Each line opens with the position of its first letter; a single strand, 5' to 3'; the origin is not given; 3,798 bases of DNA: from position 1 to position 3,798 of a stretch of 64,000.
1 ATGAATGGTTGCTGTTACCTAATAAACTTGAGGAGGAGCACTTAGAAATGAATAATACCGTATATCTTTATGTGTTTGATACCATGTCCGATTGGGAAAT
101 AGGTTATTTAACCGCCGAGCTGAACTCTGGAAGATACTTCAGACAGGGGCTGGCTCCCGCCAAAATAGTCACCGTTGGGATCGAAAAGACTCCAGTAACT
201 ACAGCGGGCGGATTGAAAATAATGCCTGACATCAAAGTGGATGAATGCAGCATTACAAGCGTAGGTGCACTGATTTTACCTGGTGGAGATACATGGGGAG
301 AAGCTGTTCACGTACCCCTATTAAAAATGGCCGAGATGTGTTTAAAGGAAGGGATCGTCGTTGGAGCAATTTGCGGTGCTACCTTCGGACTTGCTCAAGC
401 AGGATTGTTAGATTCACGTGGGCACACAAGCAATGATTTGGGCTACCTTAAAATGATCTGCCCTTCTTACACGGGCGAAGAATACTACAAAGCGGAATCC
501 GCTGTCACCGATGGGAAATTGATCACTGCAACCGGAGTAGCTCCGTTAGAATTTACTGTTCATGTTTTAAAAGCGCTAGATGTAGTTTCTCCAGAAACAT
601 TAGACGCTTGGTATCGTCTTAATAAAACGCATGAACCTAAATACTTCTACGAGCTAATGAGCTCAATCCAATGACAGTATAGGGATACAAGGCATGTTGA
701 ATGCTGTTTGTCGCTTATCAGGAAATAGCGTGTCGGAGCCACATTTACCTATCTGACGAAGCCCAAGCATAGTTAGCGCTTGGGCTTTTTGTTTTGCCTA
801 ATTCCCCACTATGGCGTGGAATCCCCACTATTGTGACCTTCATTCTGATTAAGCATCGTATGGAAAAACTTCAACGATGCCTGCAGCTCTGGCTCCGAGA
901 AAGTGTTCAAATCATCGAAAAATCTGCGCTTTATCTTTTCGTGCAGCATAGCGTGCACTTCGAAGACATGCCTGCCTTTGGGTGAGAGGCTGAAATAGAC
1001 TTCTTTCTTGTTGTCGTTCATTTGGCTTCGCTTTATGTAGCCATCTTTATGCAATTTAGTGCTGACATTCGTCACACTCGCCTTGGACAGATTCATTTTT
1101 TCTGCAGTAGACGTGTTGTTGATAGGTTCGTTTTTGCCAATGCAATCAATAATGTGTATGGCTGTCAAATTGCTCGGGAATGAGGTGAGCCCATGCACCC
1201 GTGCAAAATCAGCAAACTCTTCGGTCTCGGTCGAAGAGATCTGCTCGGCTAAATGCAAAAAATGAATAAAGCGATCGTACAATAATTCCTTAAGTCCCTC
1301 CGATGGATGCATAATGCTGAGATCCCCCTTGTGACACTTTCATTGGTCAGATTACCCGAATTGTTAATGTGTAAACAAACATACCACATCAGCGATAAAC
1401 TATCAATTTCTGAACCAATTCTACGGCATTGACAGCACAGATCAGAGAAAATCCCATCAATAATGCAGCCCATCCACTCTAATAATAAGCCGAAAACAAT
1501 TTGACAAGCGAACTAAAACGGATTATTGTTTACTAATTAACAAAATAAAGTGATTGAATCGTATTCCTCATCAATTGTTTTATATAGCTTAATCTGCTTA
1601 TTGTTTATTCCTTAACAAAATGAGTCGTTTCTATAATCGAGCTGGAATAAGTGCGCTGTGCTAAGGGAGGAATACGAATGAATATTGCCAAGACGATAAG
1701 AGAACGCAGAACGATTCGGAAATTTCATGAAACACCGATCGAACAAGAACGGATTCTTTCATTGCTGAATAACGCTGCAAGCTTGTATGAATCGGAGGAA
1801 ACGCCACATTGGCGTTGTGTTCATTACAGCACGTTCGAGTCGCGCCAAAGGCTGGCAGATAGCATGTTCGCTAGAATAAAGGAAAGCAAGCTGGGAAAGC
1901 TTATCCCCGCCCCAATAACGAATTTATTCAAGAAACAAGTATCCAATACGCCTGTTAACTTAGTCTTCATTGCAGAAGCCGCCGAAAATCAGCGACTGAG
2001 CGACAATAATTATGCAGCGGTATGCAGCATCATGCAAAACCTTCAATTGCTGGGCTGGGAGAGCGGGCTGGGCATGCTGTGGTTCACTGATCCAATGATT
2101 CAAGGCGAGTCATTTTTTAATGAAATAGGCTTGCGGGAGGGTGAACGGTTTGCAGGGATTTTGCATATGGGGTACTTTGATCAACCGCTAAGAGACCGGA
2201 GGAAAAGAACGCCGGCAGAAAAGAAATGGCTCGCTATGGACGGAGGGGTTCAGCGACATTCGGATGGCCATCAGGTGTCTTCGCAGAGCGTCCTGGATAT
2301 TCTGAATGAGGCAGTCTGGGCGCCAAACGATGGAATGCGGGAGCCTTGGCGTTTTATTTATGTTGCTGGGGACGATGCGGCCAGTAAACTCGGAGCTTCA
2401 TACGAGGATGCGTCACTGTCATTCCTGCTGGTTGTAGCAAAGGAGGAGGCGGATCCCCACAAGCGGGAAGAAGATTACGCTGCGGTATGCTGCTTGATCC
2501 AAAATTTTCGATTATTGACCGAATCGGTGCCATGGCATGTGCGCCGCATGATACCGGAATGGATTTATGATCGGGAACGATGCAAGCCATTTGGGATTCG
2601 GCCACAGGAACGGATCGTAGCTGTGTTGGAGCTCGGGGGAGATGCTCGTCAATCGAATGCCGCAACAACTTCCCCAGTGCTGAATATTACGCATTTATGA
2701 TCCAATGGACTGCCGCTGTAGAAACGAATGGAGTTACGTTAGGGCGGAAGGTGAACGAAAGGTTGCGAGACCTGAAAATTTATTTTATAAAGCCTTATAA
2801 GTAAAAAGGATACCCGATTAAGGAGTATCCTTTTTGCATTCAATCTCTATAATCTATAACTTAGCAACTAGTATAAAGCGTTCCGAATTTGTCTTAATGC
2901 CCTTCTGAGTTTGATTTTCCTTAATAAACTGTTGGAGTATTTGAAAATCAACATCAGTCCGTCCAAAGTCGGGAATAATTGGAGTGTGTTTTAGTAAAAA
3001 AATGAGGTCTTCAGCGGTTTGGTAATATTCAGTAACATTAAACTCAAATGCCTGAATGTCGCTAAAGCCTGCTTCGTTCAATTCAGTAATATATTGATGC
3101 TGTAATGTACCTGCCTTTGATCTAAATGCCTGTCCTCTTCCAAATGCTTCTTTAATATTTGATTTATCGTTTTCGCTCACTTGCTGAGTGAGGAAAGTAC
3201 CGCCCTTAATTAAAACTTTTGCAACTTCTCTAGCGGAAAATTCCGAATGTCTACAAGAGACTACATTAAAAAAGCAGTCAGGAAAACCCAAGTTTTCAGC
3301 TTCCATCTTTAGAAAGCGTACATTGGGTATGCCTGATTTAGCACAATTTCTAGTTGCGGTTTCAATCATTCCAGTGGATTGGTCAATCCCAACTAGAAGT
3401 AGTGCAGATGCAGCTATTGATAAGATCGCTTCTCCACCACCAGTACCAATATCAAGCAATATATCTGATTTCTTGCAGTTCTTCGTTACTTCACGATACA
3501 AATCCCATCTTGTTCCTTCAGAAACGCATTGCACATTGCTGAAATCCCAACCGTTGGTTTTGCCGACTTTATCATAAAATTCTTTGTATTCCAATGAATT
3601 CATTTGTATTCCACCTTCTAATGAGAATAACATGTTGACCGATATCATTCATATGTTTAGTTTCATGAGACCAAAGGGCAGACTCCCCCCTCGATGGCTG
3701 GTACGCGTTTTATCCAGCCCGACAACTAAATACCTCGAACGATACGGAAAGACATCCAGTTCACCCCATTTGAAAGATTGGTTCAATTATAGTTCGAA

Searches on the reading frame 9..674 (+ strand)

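Call 12: search_protein_families(library=pfam, proteins=[window:9-674:+], max_evalue=0.0001)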
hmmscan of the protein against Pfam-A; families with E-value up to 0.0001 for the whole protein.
window:9-674:+ (221 aa): 1 family
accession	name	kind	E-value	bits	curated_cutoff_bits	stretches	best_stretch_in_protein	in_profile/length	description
PF01965.30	DJ-1_PfpI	-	5.5e-29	101.5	26.6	1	17-188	2-164/165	DJ-1/PfpI family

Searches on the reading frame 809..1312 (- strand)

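Call 12: search_protein_families(library=pfam, proteins=[window:809-1312:-], max_evalue=0.0001)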
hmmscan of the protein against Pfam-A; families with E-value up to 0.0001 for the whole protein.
window:809-1312:- (167 aa): 3 families
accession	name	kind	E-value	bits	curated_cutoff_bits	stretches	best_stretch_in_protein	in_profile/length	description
PF01047.28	MarR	-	1.1e-13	51.3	24.6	1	48-105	2-59/59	MarR family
PF13412.12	HTH_24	-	5.2e-06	26.4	21.9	1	50-94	4-48/48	Winged helix-turn-helix DNA-binding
PF01325.25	Fe_dep_repress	-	3.5e-05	24.3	26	1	59-95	18-54/60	Iron dependent repressor, N-terminal DNA binding domain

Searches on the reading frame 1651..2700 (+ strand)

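Call 12: search_protein_families(library=pfam, proteins=[window:1651-2700:+], max_evalue=0.0001)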
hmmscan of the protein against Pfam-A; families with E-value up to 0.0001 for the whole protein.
window:1651-2700:+ (349 aa): 2 families
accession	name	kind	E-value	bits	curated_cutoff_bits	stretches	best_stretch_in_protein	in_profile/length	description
PF00881.29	Nitroreductase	-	2.7e-22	80.1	23.5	1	16-175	1-167/167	Nitroreductase family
PF14512.11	TM1586_NiRdase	-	1e-05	25.7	27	0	11-69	1-58/215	Putative TM nitroreductase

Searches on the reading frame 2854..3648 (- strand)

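Call 12: search_protein_families(library=pfam, proteins=[window:2854-3648:-], max_evalue=0.0001)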
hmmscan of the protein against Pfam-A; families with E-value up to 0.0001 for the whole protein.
window:2854-3648:- (264 aa): 6 families
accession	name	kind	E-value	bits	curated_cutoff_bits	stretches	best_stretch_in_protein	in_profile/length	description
PF13649.12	Methyltransf_25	-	1.1e-12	48.8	27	1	65-143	2-90/97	Methyltransferase domain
PF08241.18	Methyltransf_11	-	1.9e-11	44.9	21.2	1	65-153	1-94/95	Methyltransferase domain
PF13847.12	Methyltransf_31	-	2e-11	44.2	27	1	60-158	3-113/145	Methyltransferase domain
PF24675.1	NpmA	-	3.4e-08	33.5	60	1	59-129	22-96/214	16S rRNA (adenine(1408)-N(1))-methyltransferase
PF01209.24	Ubie_methyltran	-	7.7e-06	25.9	20.1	1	46-169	33-166/233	ubiE/COQ5 methyltransferase family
PF13489.12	Methyltransf_23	-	4.6e-05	23.7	27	1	55-135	17-90/164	Methyltransferase domain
